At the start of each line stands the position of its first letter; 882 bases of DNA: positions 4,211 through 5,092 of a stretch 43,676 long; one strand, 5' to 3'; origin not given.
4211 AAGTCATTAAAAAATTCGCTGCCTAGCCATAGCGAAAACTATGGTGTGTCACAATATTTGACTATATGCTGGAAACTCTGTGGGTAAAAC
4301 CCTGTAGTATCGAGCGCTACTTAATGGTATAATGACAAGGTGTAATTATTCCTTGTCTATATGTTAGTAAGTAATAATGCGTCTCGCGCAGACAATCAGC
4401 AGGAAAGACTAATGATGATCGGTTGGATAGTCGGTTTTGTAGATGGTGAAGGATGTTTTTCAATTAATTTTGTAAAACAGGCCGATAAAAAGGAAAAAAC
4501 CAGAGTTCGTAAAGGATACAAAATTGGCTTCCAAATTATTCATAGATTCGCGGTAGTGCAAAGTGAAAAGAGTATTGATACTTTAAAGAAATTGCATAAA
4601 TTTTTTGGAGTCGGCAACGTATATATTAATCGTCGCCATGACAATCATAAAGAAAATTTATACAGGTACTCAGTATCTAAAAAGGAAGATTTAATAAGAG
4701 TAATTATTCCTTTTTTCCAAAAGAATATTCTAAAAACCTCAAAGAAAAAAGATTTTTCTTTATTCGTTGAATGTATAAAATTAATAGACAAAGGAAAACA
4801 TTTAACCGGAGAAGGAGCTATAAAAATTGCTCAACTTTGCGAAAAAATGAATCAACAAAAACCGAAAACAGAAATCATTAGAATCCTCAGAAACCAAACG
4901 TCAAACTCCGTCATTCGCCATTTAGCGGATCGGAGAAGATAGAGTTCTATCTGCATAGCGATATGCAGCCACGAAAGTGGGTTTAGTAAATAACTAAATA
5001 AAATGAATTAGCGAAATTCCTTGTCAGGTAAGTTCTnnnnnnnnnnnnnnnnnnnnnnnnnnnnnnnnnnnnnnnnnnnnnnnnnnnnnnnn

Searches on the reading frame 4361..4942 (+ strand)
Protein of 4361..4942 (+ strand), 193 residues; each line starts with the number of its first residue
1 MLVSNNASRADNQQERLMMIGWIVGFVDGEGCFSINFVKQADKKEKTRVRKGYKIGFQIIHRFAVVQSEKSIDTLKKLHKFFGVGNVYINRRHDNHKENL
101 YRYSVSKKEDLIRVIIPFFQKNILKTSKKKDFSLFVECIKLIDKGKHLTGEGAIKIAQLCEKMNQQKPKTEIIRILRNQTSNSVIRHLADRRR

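Call 73: search_protein_families(library=pfam, proteins=[window:4361-4942:+], max_evalue=0.001)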
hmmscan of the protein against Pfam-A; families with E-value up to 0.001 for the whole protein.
window:4361-4942:+ (193 aa): 1 family
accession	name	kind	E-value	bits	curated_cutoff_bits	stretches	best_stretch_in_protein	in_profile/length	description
PF00961.24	LAGLIDADG_1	-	5.1e-19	69.5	23.1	1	23-138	1-101/102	LAGLIDADG endonuclease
